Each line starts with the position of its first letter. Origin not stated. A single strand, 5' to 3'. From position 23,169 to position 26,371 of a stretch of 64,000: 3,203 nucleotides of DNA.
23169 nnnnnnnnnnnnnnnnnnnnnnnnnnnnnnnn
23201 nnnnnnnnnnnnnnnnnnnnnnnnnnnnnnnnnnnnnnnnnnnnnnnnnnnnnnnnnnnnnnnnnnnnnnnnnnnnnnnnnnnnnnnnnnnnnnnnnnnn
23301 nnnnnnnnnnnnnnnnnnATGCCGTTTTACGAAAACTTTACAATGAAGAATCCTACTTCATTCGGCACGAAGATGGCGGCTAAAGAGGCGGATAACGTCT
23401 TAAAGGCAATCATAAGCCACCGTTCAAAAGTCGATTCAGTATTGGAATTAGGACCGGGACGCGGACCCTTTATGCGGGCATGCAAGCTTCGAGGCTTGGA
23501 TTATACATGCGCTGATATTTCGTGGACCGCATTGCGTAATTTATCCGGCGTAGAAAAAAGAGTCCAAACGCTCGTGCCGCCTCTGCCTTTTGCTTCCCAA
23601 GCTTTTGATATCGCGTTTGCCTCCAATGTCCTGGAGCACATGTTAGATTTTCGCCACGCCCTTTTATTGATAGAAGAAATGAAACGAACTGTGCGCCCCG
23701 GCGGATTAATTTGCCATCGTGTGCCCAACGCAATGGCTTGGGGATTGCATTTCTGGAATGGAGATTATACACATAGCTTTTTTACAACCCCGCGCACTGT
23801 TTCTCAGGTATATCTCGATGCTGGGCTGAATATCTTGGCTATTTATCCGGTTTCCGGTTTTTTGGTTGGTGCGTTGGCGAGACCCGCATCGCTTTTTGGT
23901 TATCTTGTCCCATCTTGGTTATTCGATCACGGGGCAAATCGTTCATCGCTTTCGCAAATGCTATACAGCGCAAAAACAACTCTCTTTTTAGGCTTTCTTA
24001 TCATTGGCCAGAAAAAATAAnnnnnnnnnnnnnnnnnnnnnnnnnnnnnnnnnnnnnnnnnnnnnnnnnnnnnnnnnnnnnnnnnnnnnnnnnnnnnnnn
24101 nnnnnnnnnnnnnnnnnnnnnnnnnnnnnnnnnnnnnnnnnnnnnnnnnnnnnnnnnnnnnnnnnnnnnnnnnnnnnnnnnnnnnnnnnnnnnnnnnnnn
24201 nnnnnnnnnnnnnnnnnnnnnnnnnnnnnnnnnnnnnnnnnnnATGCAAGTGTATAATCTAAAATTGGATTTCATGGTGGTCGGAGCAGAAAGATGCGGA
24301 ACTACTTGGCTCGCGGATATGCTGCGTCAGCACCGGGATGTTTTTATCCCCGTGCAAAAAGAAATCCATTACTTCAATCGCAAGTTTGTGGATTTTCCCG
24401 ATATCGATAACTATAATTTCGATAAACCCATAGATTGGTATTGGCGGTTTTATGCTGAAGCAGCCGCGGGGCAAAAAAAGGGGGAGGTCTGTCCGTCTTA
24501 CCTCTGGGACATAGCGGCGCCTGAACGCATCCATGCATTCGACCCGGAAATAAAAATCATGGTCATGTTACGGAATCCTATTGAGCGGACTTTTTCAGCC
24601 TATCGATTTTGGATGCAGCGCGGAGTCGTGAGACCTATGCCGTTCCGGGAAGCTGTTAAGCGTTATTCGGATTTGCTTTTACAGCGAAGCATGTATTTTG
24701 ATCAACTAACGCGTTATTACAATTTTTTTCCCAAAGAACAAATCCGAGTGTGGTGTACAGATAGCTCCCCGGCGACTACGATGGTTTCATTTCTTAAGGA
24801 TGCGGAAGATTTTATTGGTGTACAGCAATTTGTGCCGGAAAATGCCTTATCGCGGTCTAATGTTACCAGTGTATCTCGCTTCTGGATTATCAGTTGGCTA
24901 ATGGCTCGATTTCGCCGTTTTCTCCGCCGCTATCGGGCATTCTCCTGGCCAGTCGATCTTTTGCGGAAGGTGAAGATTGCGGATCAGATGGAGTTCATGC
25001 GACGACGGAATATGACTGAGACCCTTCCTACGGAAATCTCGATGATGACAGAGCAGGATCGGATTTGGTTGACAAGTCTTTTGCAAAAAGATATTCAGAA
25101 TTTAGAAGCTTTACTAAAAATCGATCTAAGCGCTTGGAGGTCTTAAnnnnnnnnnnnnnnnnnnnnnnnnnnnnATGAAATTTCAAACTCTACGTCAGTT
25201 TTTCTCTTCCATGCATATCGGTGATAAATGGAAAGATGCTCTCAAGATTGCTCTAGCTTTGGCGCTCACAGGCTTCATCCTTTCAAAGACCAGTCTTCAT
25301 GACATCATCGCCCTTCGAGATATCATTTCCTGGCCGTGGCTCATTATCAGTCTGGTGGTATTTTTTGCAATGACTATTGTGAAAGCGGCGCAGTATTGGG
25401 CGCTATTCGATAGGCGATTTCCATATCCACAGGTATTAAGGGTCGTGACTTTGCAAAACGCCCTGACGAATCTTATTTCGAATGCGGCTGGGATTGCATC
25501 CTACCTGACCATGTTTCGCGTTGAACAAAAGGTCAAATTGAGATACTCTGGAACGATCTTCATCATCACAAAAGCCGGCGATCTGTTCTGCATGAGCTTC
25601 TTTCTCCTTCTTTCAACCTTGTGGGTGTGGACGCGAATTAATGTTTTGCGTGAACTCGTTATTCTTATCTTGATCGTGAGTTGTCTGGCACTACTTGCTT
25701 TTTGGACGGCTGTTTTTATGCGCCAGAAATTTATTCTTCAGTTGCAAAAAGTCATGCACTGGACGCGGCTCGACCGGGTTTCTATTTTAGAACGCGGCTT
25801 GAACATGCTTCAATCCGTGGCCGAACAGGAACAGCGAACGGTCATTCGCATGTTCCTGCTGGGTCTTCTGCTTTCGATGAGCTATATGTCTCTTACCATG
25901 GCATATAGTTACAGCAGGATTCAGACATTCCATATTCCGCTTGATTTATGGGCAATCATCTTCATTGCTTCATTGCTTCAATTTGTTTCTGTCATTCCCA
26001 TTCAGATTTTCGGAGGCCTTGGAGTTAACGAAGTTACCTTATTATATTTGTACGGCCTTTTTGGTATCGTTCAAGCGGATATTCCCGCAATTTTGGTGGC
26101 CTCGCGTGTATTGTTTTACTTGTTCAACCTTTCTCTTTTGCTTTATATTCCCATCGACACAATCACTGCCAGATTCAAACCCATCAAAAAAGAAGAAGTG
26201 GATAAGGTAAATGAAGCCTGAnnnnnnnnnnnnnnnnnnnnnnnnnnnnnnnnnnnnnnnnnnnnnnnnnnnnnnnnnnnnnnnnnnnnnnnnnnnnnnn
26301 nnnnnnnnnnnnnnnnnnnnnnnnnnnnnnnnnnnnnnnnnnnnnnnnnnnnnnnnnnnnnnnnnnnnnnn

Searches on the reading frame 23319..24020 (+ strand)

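Call 50: search_protein_families(library=pfam, proteins=[window:23319-24020:+])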
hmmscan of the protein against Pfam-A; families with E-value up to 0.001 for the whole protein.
window:23319-24020:+ (233 aa): 4 families
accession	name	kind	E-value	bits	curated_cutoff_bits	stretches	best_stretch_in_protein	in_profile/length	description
PF13489.12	Methyltransf_23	-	1.4e-12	48.1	27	1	34-174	19-163/164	Methyltransferase domain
PF08241.18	Methyltransf_11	-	2.6e-11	44.4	21.2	1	42-131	1-93/95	Methyltransferase domain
PF08242.18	Methyltransf_12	-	3.9e-08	34.4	30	1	42-131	1-98/98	Methyltransferase domain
PF13649.12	Methyltransf_25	-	1.5e-07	32.4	27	1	41-129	1-97/97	Methyltransferase domain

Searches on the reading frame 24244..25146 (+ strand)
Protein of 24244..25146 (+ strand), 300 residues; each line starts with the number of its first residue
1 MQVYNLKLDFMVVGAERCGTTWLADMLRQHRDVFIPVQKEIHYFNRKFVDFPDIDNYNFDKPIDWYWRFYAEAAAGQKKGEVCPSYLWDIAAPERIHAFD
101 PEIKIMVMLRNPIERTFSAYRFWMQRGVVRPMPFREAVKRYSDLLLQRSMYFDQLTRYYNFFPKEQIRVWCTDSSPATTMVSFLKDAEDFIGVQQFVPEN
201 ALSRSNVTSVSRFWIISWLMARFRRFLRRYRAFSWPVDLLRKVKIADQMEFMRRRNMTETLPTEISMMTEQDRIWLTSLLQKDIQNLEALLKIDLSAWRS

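Call 50: search_protein_families(library=pfam, proteins=[window:24244-25146:+])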
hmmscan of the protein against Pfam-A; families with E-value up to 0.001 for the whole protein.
window:24244-25146:+ (300 aa): 2 families
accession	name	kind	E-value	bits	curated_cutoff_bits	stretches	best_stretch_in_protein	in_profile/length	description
PF00685.33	Sulfotransfer_1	-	9.3e-12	45.3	22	1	9-167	3-156/255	Sulfotransferase domain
PF13469.12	Sulfotransfer_3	-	6.1e-09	36.9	27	1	10-147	2-167/216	Sulfotransferase family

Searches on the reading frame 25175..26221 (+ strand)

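Call 50: search_protein_families(library=pfam, proteins=[window:25175-26221:+])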
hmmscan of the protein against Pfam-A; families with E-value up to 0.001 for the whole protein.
window:25175-26221:+ (348 aa): 1 family
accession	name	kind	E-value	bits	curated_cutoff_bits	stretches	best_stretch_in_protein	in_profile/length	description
PF03706.18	LPG_synthase_TM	-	1.5e-16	61.2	33.4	1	23-318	3-298/302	Lysylphosphatidylglycerol synthase TM region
